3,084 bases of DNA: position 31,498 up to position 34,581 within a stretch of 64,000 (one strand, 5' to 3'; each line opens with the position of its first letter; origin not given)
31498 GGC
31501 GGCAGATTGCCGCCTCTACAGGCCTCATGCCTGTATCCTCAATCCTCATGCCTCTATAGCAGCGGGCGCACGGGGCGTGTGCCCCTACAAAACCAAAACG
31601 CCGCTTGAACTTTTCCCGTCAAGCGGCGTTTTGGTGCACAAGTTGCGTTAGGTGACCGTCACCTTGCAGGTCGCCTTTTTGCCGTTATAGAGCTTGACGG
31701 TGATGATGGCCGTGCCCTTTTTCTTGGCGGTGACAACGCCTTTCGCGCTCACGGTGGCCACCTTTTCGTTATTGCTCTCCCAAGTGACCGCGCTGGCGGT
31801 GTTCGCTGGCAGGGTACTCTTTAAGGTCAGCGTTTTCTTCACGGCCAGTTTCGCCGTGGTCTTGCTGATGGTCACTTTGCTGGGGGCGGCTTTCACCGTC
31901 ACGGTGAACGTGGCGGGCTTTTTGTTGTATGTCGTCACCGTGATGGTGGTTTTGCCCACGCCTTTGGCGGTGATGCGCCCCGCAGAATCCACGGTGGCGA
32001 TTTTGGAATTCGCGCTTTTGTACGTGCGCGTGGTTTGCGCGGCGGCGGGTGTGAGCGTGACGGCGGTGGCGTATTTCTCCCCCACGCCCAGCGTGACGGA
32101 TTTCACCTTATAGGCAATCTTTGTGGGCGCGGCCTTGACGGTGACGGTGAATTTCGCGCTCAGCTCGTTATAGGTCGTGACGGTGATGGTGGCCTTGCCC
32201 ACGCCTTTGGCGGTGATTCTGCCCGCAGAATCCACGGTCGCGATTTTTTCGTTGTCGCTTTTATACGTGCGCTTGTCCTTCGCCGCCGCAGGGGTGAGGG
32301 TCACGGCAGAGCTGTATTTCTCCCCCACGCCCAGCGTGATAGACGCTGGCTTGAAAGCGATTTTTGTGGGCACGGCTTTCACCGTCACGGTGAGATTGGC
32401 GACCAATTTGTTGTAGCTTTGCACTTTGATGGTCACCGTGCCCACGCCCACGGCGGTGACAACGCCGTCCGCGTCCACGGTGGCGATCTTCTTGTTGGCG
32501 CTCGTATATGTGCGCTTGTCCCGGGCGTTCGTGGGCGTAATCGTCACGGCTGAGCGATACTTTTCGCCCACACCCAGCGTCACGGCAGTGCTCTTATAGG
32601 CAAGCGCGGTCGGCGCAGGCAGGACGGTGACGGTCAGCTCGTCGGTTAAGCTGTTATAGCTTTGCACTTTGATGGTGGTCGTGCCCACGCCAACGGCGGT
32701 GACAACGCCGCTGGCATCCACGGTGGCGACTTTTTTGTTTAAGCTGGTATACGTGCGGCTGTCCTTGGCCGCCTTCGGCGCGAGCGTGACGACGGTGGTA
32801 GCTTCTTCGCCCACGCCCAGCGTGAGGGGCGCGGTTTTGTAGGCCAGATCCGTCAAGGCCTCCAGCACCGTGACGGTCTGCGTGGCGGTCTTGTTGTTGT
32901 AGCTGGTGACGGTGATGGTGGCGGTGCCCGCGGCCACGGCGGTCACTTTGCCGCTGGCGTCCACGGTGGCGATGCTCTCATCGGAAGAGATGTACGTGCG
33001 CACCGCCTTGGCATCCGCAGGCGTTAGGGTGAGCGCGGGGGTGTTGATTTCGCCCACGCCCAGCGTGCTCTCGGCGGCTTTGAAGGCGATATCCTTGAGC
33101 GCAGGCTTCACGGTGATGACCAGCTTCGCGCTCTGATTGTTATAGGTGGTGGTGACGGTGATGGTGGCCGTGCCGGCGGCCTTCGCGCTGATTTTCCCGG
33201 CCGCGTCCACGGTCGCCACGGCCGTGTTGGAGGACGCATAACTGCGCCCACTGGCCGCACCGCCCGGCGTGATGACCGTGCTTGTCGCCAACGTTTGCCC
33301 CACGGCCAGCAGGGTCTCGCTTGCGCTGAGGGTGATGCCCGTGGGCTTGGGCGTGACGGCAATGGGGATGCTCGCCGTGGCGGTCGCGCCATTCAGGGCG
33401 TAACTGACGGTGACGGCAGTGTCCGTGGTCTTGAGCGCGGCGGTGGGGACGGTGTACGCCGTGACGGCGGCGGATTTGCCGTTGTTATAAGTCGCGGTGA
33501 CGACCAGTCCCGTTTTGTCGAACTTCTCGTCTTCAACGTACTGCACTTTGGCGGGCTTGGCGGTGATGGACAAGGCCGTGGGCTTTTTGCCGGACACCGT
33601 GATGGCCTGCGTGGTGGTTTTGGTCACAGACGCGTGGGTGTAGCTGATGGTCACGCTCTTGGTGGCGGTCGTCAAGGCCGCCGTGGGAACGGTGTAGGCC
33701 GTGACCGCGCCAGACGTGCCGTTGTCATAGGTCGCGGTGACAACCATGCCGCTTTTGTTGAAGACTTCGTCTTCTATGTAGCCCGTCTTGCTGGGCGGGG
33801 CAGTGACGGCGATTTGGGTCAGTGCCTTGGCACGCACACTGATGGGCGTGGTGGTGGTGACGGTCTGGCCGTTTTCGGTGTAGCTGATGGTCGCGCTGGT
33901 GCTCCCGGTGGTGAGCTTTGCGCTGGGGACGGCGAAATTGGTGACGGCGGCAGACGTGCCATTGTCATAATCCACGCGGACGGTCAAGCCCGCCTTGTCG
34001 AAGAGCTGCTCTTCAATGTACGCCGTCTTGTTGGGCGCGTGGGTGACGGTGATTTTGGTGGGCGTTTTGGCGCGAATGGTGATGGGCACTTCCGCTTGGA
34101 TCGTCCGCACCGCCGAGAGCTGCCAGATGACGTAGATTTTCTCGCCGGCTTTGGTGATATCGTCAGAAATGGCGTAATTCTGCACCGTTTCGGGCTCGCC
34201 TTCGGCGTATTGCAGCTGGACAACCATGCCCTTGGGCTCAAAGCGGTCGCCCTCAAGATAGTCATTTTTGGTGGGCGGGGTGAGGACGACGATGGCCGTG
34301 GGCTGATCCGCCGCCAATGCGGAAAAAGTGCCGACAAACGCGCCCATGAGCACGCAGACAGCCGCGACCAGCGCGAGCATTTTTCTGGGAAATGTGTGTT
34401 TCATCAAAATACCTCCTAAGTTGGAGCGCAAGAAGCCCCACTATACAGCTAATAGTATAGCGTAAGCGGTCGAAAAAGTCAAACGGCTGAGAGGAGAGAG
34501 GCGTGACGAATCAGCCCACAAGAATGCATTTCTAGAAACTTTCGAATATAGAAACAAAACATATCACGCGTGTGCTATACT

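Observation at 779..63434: Five families of strictly 7-nt-periodic arrays build most intergenic spacers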

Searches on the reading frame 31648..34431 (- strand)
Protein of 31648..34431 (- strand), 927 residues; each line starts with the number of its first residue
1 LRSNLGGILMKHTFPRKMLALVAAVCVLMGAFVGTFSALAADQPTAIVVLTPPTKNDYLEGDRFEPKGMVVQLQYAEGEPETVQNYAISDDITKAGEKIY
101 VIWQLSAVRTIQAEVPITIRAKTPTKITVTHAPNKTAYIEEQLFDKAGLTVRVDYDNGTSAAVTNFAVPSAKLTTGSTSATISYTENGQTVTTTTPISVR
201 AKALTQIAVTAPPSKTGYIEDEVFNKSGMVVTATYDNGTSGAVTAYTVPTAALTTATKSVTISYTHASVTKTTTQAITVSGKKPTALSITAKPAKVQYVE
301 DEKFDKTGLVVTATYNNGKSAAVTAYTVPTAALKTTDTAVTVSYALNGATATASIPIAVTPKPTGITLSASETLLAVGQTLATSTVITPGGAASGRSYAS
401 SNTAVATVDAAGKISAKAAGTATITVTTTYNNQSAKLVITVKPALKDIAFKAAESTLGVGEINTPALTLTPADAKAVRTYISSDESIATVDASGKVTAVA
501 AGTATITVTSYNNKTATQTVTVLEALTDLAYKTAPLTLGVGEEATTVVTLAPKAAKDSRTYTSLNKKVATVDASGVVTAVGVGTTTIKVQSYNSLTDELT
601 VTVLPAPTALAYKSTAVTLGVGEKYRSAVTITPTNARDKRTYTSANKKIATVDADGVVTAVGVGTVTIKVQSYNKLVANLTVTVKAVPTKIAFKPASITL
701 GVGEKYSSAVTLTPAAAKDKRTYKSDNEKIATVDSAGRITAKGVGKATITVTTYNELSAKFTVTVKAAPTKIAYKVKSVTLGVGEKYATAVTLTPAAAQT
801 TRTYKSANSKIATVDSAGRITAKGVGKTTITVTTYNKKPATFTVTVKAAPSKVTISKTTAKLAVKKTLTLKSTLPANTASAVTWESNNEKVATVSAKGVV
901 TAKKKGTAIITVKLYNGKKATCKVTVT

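Call 32: find_encoding_contigs(protein=window:31648-34431:-, flank=10000, max_places=1)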
Protein window:31648-34431:- (927 aa): no gene with exactly this product is on record in the collection.

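Call 37: search_protein_families(library=pfam, proteins=[window:31648-34431:-])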
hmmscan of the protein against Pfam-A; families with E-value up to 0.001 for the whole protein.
window:31648-34431:- (927 aa): 4 families
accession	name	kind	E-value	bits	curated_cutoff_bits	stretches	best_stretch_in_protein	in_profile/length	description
PF02368.24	Big_2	-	4.3e-62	206.5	22.8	7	689-760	3-76/79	Bacterial Ig-like domain (group 2)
PF22359.2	Big-like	-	1.3e-20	73.8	27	3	881-927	2-47/48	Bacterial Ig-like domain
PF21461.3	HL_N-beta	-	7.8e-09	35.6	27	0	803-845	15-56/57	Hyaluronate lyase, N-terminal beta-sheet domain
PF07523.18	Big_3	-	1.5e-08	35.2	21.2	0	292-354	2-65/68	Bacterial Ig-like domain (group 3)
